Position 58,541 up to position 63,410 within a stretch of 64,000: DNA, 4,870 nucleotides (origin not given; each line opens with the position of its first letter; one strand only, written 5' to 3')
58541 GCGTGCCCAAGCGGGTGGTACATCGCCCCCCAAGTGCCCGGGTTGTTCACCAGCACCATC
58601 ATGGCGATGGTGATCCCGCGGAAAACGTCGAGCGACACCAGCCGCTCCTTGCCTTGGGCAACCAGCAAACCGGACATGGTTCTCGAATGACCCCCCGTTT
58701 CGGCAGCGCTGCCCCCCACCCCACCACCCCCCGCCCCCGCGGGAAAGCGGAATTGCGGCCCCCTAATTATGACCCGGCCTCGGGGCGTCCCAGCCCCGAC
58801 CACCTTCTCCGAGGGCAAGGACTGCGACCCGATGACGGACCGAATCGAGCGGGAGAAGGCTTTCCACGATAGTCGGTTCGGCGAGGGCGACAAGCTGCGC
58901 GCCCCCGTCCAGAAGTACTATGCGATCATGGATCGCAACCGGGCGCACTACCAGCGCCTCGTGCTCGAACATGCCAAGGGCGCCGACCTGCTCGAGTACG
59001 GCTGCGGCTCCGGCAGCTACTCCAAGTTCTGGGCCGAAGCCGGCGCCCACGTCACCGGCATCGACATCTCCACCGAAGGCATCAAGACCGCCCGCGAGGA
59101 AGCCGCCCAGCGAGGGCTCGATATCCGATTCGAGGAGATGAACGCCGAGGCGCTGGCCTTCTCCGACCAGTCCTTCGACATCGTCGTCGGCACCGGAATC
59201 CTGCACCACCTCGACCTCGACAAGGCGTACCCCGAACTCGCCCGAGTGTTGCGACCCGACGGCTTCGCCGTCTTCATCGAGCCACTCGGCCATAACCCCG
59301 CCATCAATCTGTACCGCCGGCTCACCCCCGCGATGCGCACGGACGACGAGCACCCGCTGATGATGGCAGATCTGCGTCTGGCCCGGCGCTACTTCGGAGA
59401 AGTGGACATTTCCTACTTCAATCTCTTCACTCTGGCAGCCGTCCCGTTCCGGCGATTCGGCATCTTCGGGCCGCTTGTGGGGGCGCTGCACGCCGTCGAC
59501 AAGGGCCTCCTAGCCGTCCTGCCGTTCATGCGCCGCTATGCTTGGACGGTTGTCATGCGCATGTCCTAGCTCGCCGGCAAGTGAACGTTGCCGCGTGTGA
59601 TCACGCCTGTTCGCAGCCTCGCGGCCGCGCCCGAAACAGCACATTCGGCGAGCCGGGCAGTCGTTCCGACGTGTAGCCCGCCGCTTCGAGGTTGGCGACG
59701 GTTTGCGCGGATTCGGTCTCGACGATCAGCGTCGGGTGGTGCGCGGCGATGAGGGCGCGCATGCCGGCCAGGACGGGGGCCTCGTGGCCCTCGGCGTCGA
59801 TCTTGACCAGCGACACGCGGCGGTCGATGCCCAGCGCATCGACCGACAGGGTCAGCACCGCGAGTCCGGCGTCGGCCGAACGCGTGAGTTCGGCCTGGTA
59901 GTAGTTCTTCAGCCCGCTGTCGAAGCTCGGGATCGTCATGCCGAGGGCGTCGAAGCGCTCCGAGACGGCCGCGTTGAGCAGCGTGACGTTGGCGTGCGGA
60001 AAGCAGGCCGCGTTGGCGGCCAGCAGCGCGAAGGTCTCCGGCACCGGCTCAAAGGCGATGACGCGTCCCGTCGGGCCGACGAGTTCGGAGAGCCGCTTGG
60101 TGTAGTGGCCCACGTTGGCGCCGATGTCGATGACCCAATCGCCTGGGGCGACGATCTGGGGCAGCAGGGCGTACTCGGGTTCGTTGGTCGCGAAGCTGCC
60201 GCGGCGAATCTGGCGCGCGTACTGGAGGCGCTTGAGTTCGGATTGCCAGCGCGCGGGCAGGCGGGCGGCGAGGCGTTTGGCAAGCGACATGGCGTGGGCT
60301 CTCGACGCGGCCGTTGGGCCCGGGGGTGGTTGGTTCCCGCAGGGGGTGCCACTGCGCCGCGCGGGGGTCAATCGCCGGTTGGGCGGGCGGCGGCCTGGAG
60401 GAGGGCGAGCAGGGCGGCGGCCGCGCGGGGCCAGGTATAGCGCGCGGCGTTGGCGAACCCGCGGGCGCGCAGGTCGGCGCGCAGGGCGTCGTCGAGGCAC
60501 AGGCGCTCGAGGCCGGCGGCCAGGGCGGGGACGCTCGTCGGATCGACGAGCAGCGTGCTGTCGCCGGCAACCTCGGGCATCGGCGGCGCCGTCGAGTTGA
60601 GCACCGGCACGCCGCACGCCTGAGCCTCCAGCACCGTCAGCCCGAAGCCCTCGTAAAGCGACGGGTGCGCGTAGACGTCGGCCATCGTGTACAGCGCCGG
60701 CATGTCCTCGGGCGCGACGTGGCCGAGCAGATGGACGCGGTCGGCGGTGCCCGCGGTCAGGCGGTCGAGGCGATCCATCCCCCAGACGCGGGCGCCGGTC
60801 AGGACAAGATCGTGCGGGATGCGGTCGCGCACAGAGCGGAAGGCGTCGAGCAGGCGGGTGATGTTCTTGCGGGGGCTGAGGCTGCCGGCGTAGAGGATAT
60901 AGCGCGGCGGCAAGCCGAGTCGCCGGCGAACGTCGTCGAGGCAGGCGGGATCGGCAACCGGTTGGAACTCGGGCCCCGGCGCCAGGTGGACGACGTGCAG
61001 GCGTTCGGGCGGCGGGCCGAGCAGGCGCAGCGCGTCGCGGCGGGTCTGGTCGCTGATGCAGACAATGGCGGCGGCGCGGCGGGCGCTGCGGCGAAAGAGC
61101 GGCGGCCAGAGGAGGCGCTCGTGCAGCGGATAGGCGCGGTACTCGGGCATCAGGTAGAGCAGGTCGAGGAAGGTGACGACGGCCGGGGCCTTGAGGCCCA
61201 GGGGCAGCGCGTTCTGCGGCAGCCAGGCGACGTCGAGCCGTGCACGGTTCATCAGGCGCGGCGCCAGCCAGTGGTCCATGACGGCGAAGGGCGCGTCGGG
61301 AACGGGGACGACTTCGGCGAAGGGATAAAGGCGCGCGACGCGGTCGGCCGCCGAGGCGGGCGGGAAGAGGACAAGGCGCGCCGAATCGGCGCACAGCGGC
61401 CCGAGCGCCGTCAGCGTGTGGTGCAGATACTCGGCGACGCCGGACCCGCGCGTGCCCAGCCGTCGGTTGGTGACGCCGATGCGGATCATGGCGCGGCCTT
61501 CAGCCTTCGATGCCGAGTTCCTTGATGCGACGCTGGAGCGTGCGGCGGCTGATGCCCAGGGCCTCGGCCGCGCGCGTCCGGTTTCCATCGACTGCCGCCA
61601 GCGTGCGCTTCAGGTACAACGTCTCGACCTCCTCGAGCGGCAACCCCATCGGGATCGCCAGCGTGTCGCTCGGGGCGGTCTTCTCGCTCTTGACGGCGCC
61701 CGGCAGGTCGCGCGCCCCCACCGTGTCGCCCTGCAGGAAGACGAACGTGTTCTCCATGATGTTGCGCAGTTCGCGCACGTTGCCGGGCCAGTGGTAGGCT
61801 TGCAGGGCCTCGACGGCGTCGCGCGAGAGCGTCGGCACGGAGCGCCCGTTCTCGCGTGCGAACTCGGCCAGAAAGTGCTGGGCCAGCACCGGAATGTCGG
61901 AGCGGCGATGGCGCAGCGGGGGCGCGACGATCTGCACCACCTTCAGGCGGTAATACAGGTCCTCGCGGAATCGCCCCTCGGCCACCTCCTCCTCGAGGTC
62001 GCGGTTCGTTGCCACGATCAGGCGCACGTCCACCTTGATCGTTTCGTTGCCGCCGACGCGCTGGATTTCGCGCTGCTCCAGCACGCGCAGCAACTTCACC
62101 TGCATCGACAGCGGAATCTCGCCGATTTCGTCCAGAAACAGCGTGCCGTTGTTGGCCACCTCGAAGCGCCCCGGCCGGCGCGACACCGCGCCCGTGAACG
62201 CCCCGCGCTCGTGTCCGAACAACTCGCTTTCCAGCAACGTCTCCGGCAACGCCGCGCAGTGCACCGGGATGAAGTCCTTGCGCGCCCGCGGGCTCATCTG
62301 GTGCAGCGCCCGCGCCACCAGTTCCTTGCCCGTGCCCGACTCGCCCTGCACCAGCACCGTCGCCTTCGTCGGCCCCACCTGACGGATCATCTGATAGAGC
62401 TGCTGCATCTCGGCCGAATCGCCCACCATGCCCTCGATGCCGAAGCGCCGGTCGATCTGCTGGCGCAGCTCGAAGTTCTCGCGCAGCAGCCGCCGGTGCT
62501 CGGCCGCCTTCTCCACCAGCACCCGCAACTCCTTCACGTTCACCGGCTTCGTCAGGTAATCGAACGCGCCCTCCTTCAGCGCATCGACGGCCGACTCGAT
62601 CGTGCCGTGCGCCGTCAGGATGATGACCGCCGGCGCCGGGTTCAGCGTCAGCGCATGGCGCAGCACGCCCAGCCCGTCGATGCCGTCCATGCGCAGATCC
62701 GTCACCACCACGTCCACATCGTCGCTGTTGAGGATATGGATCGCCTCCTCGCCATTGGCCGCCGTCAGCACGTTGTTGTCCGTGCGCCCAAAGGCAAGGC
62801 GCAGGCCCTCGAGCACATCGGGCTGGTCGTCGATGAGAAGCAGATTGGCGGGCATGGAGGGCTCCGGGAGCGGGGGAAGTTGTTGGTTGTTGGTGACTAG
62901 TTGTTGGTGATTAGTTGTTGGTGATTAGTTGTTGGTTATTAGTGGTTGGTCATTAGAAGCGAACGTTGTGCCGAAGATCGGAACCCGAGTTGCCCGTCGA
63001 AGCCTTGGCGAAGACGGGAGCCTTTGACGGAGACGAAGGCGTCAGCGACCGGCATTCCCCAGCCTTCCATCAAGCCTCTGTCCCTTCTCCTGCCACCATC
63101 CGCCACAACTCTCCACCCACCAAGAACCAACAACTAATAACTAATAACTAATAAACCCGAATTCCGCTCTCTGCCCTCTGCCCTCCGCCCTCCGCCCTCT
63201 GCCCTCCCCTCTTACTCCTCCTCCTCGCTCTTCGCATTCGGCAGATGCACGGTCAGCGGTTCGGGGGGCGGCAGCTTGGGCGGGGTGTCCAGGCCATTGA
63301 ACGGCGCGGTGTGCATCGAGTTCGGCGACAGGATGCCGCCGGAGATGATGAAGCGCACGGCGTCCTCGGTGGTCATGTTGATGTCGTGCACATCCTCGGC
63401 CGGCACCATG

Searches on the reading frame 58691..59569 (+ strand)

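Call 64: search_protein_families(library=pfam, proteins=[window:58691-59569:+])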
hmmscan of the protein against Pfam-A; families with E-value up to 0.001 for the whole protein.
window:58691-59569:+ (292 aa): 12 families
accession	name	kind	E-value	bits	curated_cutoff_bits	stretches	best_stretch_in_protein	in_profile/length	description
PF08241.18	Methyltransf_11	-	3.7e-25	88.8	21.2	1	101-195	1-95/95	Methyltransferase domain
PF13649.12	Methyltransf_25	-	1.2e-23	84.1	27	1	101-191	2-97/97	Methyltransferase domain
PF13847.12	Methyltransf_31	-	3e-21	76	27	1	96-198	3-112/145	Methyltransferase domain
PF08242.18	Methyltransf_12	-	9.4e-17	62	30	1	101-192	1-97/98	Methyltransferase domain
PF13489.12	Methyltransf_23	-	3e-14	53.5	27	1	82-221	8-141/164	Methyltransferase domain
PF01209.24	Ubie_methyltran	-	1.4e-10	41.4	20.1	1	94-197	45-153/233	ubiE/COQ5 methyltransferase family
PF02353.26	CMAS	-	5.1e-08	33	27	1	87-191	55-160/273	Mycolic acid cyclopropane synthetase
PF05401.17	NodS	-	3e-06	27.6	24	1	86-195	33-144/201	Nodulation protein S (NodS)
PF07021.18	MetW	-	8e-05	22.8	21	1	95-171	12-85/193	Methionine biosynthesis protein MetW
PF03848.20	TehB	-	9.1e-05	22.4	20.4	1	96-177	30-111/193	Tellurite resistance protein TehB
PF06325.19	PrmA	-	0.00042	20.4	22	1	96-194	161-257/296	Ribosomal protein L11 methyltransferase (PrmA)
PF05175.20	MTS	-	0.00097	19.2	23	0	93-166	28-103/170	Methyltransferase small domain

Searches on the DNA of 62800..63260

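Call 79: search_rna_families(source=window, start=62800, end=63260, threshold=evalue, max_evalue=1)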
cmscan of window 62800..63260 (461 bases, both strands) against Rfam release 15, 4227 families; matches with E-value up to 1: 0.
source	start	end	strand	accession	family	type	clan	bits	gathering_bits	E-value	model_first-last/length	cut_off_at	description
